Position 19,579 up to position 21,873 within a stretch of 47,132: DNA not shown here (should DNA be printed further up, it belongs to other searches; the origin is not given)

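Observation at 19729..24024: Translationally coupled operon: VirB11-like ATPase, ChlI-like AAA+ ATPase, large VWA protein, with no client gene - candidate undescribed system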

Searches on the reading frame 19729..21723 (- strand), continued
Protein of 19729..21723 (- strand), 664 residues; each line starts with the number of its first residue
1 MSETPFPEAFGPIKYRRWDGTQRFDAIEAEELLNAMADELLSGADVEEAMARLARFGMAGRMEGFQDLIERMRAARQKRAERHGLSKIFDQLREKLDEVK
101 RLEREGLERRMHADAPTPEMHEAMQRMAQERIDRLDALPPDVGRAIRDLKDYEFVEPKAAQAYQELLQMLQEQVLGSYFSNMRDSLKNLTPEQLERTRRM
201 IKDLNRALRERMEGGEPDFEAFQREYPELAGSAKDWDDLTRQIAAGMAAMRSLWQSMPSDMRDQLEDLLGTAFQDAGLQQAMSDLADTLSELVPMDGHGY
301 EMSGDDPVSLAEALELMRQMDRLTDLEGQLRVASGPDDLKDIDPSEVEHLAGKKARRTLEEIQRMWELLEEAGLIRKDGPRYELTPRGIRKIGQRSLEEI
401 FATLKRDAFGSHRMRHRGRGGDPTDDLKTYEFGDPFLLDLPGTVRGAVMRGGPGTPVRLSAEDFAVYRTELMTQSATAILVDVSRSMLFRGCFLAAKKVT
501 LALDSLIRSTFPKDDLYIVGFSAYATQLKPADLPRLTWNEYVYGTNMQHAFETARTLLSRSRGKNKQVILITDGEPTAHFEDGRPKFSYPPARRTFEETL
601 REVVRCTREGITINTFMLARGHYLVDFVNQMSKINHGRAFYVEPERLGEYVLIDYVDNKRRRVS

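Call 60: find_homologous_proteins(query=window:19729-21723:-)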
Query window:19729-21723:- (664 aa): 2053 proteins with E <= 0.001 among 8000 candidates; the best 120 are listed.
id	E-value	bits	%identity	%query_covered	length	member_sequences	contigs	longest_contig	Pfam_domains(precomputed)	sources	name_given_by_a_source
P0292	0.0e+0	1386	93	100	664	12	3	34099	PF27532.1,PF13519.13,PF27098.1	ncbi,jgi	-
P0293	0.0e+0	1376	92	100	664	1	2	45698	PF27532.1,PF13519.13,PF27098.1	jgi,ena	jgi:uncharacterized protein with von Willebrand factor type A (vWA) domain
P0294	0.0e+0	1364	91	100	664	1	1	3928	PF27532.1,PF13519.13,PF27098.1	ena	-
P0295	0.0e+0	1352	91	100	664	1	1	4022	PF27532.1,PF13519.13,PF27098.1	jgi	jgi:uncharacterized protein with von Willebrand factor type A (vWA) domain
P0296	0.0e+0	1352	90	100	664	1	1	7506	PF27532.1,PF13519.13,PF27098.1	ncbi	-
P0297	0.0e+0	1317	88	100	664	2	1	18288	PF27532.1,PF13519.13,PF27098.1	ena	-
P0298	0.0e+0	1304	88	100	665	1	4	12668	PF27532.1,PF13519.13,PF27098.1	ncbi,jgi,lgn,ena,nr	ncbi:MAG: VWA domain-containing protein [Chloroflexi bacterium]|nr:VWA domain-containing protein [Ch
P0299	0.0e+0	1285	86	100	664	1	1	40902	PF27532.1,PF13519.13,PF27098.1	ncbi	-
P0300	0.0e+0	1262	84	100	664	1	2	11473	PF27532.1,PF13519.13,PF27098.1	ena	-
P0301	0.0e+0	1261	90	95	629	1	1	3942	PF27532.1,PF13519.13,PF27098.1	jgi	jgi:uncharacterized protein with von Willebrand factor type A (vWA) domain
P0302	0.0e+0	1258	84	100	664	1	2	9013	PF27532.1,PF13519.13,PF27098.1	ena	-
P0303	0.0e+0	1257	84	100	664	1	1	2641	PF27532.1,PF13519.13,PF27098.1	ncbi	-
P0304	0.0e+0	1257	85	100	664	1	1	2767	PF27532.1,PF13519.13,PF27098.1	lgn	-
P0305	0.0e+0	1255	84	100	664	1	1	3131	PF27532.1,PF13519.13,PF27098.1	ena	-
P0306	0.0e+0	1255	84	100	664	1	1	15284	PF27532.1,PF13519.13,PF27098.1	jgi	jgi:uncharacterized protein with von Willebrand factor type A (vWA) domain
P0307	0.0e+0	1254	84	100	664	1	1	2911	PF27532.1,PF13519.13,PF27098.1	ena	-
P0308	0.0e+0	1254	85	99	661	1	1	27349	PF27532.1,PF13519.13,PF27098.1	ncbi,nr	ncbi:MAG: VWA domain-containing protein [Chloroflexi bacterium]|nr:VWA domain-containing protein [Ch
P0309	0.0e+0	1253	84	100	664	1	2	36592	PF27532.1,PF13519.13,PF27098.1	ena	-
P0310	0.0e+0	1253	84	100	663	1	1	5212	PF27532.1,PF13519.13,PF27098.1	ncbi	-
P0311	0.0e+0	1252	84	100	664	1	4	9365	PF27532.1,PF13519.13,PF27098.1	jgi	-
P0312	0.0e+0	1252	84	100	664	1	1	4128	PF27532.1,PF13519.13,PF27098.1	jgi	jgi:uncharacterized protein with von Willebrand factor type A (vWA) domain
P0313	0.0e+0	1250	83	100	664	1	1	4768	PF27532.1,PF13519.13,PF27098.1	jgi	jgi:uncharacterized protein with von Willebrand factor type A (vWA) domain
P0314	0.0e+0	1249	84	100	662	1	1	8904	PF27532.1,PF13519.13,PF27098.1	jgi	jgi:uncharacterized protein with von Willebrand factor type A (vWA) domain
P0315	0.0e+0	1248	84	100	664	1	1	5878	PF27532.1,PF13519.13,PF27098.1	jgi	jgi:uncharacterized protein with von Willebrand factor type A (vWA) domain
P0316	0.0e+0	1243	83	100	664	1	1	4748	PF27532.1,PF13519.13,PF27098.1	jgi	jgi:uncharacterized protein with von Willebrand factor type A (vWA) domain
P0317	0.0e+0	1241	83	100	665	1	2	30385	PF27532.1,PF13519.13,PF27098.1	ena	-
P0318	0.0e+0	1237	83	100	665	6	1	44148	PF27532.1,PF13519.13,PF27098.1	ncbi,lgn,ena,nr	ncbi:MAG: VWA domain-containing protein [Chloroflexota bacterium]|nr:VWA domain-containing protein [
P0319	0.0e+0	1219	82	99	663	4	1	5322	PF27532.1,PF13519.13,PF27098.1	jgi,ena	-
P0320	0.0e+0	1207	82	100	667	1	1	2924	PF27532.1,PF13519.13,PF06969.23,PF27098.1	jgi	-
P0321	0.0e+0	1207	82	100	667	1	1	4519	PF27532.1,PF13519.13,PF06969.23,PF27098.1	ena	-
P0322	0.0e+0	1206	82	100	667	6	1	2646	PF27532.1,PF13519.13,PF06969.23,PF27098.1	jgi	-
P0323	0.0e+0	1206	82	100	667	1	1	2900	PF27532.1,PF13519.13,PF06969.23,PF27098.1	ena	-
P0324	0.0e+0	1205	82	100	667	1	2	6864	PF27532.1,PF13519.13,PF06969.23,PF27098.1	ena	-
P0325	0.0e+0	1205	82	100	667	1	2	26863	PF27532.1,PF13519.13,PF06969.23,PF27098.1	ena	-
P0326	0.0e+0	1204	82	100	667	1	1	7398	PF27532.1,PF13519.13,PF06969.23,PF27098.1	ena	-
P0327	0.0e+0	1204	82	100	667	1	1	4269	PF27532.1,PF13519.13,PF06969.23,PF27098.1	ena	-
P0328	0.0e+0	1203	82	100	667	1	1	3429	PF27532.1,PF13519.13,PF06969.23,PF27098.1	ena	-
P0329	0.0e+0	1203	82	100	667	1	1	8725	PF27532.1,PF13519.13,PF06969.23,PF27098.1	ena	-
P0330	0.0e+0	1203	82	100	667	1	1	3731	PF27532.1,PF13519.13,PF06969.23,PF27098.1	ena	-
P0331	0.0e+0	1202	82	100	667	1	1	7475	PF27532.1,PF13519.13,PF06969.23,PF27098.1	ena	-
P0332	0.0e+0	1201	82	100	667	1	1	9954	PF27532.1,PF13519.13,PF06969.23,PF27098.1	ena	-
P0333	0.0e+0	1182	80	100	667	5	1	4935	PF27532.1,PF13519.13,PF27098.1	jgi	jgi:uncharacterized protein with von Willebrand factor type A (vWA) domain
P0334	0.0e+0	1179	79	100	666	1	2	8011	PF27532.1,PF13519.13,PF27098.1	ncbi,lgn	ncbi:MAG: VWA domain-containing protein [Candidatus Limnocylindria bacterium]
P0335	0.0e+0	1174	78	100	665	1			PF27532.1,PF13519.13,PF27098.1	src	-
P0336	0.0e+0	1173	79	100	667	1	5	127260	PF27532.1,PF13519.13,PF27098.1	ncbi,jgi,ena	-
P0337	0.0e+0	1166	78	100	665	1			PF27532.1,PF13519.13,PF27098.1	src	-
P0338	0.0e+0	1164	84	93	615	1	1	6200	PF27532.1,PF13519.13,PF27098.1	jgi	jgi:uncharacterized protein with von Willebrand factor type A (vWA) domain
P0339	0.0e+0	1163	78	100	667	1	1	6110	PF27532.1,PF13519.13,PF27098.1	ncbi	-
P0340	0.0e+0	1157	78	99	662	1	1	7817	PF27532.1,PF13519.13,PF27098.1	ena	-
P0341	0.0e+0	1156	77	100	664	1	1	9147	PF27532.1,PF13519.13,PF27098.1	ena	-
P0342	0.0e+0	1154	78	99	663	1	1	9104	PF27532.1,PF13519.13,PF27098.1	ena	-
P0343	0.0e+0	1153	78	98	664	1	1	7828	PF27532.1,PF13519.13,PF27098.1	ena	-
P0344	0.0e+0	1151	78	98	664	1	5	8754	PF27532.1,PF13519.13,PF27098.1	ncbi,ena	ncbi:MAG TPA: VWA domain-containing protein [Candidatus Limnocylindria bacterium]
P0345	0.0e+0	1151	79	98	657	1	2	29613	PF27532.1,PF13519.13,PF27098.1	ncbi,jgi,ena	ncbi:MAG TPA: VWA domain-containing protein [Candidatus Limnocylindria bacterium]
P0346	0.0e+0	1151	77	99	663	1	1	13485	PF27532.1,PF13519.13,PF27098.1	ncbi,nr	ncbi:MAG TPA: VWA domain-containing protein [Candidatus Limnocylindria bacterium]|nr:VWA domain-cont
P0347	0.0e+0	1150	79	98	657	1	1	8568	PF27532.1,PF13519.13,PF27098.1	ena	-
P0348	0.0e+0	1149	78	98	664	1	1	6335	PF27532.1,PF13519.13,PF27098.1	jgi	jgi:uncharacterized protein with von Willebrand factor type A (vWA) domain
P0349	0.0e+0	1148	78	98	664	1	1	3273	PF27532.1,PF13519.13,PF27098.1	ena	-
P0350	0.0e+0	1148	78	100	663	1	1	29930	PF27532.1,PF13519.13,PF27098.1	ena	-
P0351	0.0e+0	1147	77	100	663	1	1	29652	PF27532.1,PF13519.13,PF27098.1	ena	-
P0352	0.0e+0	1147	77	99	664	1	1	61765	PF27532.1,PF13519.13,PF27098.1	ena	-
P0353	0.0e+0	1147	77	99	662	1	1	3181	PF27532.1,PF13519.13,PF27098.1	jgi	-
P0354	0.0e+0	1147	78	98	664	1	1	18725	PF27532.1,PF13519.13,PF27098.1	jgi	jgi:uncharacterized protein with von Willebrand factor type A (vWA) domain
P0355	0.0e+0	1146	78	98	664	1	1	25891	PF27532.1,PF13519.13,PF27098.1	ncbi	-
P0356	0.0e+0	1146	77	99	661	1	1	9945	PF27532.1,PF13519.13,PF06969.23,PF27098.1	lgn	-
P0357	0.0e+0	1146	77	100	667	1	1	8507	PF27532.1,PF13519.13,PF27098.1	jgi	jgi:uncharacterized protein with von Willebrand factor type A (vWA) domain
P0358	0.0e+0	1146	77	100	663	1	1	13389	PF27532.1,PF13519.13,PF27098.1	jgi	jgi:uncharacterized protein with von Willebrand factor type A (vWA) domain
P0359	0.0e+0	1145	78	98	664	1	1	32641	PF27532.1,PF13519.13,PF27098.1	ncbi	ncbi:MAG: VWA domain-containing protein [Candidatus Limnocylindria bacterium]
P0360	0.0e+0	1145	77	99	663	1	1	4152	PF27532.1,PF13519.13,PF27098.1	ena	-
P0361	0.0e+0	1145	77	100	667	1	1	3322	PF27532.1,PF13519.13,PF27098.1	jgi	jgi:uncharacterized protein with von Willebrand factor type A (vWA) domain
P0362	0.0e+0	1145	77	100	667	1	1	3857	PF27532.1,PF13519.13,PF27098.1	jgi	jgi:uncharacterized protein with von Willebrand factor type A (vWA) domain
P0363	0.0e+0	1144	78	98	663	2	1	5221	PF27532.1,PF13519.13,PF27098.1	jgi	jgi:uncharacterized protein with von Willebrand factor type A (vWA) domain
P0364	0.0e+0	1144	77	100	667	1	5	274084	PF27532.1,PF13519.13,PF27098.1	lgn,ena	-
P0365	0.0e+0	1143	78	98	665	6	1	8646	PF27532.1,PF13519.13,PF27098.1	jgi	jgi:uncharacterized protein with von Willebrand factor type A (vWA) domain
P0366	0.0e+0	1143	77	100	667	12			PF27532.1,PF13519.13,PF27098.1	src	-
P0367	0.0e+0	1143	78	100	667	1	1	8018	PF27532.1,PF13519.13,PF27098.1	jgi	jgi:uncharacterized protein with von Willebrand factor type A (vWA) domain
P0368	0.0e+0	1142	77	100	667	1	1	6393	PF27532.1,PF13519.13,PF27098.1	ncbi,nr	ncbi:MAG TPA: VWA domain-containing protein [Candidatus Limnocylindria bacterium]|nr:VWA domain-cont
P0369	0.0e+0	1142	77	100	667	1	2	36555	PF27532.1,PF13519.13,PF27098.1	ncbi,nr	ncbi:MAG: VWA domain-containing protein [Chloroflexota bacterium]|nr:VWA domain-containing protein [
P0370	0.0e+0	1141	77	98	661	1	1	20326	PF27532.1,PF13519.13,PF27098.1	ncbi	-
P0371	0.0e+0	1141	77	98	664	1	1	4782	PF27532.1,PF13519.13,PF27098.1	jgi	jgi:uncharacterized protein with von Willebrand factor type A (vWA) domain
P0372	0.0e+0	1141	78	99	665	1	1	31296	PF27532.1,PF13519.13,PF27098.1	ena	-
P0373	0.0e+0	1140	77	98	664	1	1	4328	PF27532.1,PF13519.13,PF27098.1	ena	-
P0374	0.0e+0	1140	77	99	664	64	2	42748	PF27532.1,PF13519.13,PF27098.1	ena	-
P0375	0.0e+0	1140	77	98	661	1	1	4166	PF27532.1,PF13519.13,PF27098.1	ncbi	-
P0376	0.0e+0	1139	77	99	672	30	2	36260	PF27532.1,PF13519.13,PF27098.1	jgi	jgi:uncharacterized protein with von Willebrand factor type A (vWA) domain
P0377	0.0e+0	1139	77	98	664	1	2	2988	PF27532.1,PF13519.13,PF27098.1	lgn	-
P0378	0.0e+0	1139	77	100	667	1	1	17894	PF27532.1,PF13519.13,PF27098.1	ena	-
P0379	0.0e+0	1139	76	100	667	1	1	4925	PF27532.1,PF13519.13,PF27098.1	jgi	jgi:uncharacterized protein with von Willebrand factor type A (vWA) domain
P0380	0.0e+0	1138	77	100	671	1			PF27532.1,PF13519.13,PF27098.1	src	-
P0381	0.0e+0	1138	77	99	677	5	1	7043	PF27532.1,PF13519.13,PF27098.1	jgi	-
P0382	0.0e+0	1138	77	99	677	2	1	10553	PF27532.1,PF13519.13,PF27098.1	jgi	jgi:uncharacterized protein with von Willebrand factor type A (vWA) domain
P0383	0.0e+0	1138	76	99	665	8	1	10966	PF27532.1,PF13519.13,PF27098.1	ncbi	ncbi:MAG: VWA domain-containing protein [Chloroflexota bacterium]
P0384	0.0e+0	1138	77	99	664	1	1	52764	PF27532.1,PF13519.13,PF27098.1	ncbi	-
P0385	0.0e+0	1137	76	100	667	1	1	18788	PF27532.1,PF13519.13,PF27098.1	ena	-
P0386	0.0e+0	1137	77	98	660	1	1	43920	PF27532.1,PF13519.13,PF27098.1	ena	-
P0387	0.0e+0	1137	77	100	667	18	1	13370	PF27532.1,PF13519.13,PF27098.1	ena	-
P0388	0.0e+0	1137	77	99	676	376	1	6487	PF27532.1,PF13519.13,PF27098.1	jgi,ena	-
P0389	0.0e+0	1137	76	100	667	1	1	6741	PF27532.1,PF13519.13,PF27098.1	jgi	-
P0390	0.0e+0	1137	77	98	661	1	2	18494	PF27532.1,PF13519.13,PF27098.1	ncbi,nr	ncbi:MAG: VWA domain-containing protein [Chloroflexota bacterium]|nr:VWA domain-containing protein [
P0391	0.0e+0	1136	77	98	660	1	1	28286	PF27532.1,PF13519.13,PF27098.1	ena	-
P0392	0.0e+0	1136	76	100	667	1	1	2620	PF27532.1,PF13519.13,PF27098.1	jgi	-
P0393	0.0e+0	1136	77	98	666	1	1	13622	PF27532.1,PF13519.13,PF27098.1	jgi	jgi:uncharacterized protein with von Willebrand factor type A (vWA) domain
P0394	0.0e+0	1135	76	100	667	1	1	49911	PF27532.1,PF13519.13,PF27098.1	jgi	jgi:uncharacterized protein with von Willebrand factor type A (vWA) domain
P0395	0.0e+0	1135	77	100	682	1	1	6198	PF27532.1,PF13519.13,PF27098.1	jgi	jgi:uncharacterized protein with von Willebrand factor type A (vWA) domain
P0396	0.0e+0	1135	77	99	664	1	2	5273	PF27532.1,PF13519.13,PF27098.1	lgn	-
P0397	0.0e+0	1135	76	100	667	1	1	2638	PF27532.1,PF13519.13,PF27098.1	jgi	-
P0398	0.0e+0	1135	77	99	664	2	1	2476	PF27532.1,PF13519.13,PF27098.1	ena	-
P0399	0.0e+0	1135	77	100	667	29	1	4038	PF27532.1,PF13519.13,PF27098.1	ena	-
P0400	0.0e+0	1135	77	100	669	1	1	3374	PF27532.1,PF13519.13,PF27098.1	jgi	-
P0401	0.0e+0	1135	77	98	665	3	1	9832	PF27532.1,PF13519.13,PF27098.1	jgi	jgi:uncharacterized protein with von Willebrand factor type A (vWA) domain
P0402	0.0e+0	1135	76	99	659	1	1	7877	PF27532.1,PF13519.13,PF27098.1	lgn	-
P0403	0.0e+0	1135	78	98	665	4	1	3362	PF27532.1,PF13519.13,PF27098.1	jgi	jgi:uncharacterized protein with von Willebrand factor type A (vWA) domain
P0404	0.0e+0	1134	76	100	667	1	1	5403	PF27532.1,PF13519.13,PF27098.1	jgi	-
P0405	0.0e+0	1134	76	100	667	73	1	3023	PF27532.1,PF13519.13,PF27098.1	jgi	jgi:uncharacterized protein with von Willebrand factor type A (vWA) domain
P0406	0.0e+0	1134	77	100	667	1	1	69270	PF27532.1,PF13519.13,PF27098.1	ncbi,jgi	ncbi:MAG TPA: VWA domain-containing protein [Candidatus Limnocylindria bacterium]|jgi:uncharacterize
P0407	0.0e+0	1134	76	100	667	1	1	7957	PF27532.1,PF13519.13,PF27098.1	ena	-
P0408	0.0e+0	1134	76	100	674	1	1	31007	PF27532.1,PF13519.13,PF27098.1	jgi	jgi:uncharacterized protein with von Willebrand factor type A (vWA) domain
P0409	0.0e+0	1134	77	100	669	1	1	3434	PF27532.1,PF13519.13,PF27098.1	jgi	-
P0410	0.0e+0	1133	76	100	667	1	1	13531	PF27532.1,PF13519.13,PF27098.1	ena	-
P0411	0.0e+0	1133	76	100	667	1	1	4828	PF27532.1,PF13519.13,PF27098.1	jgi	jgi:uncharacterized protein with von Willebrand factor type A (vWA) domain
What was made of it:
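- Closest known: Rv0958 / Rv0959 of Mycobacterium tuberculosis. Same: Gene 3 orthologues match Pfam Mb0984_helical and Rv0959_3rd (call 60).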
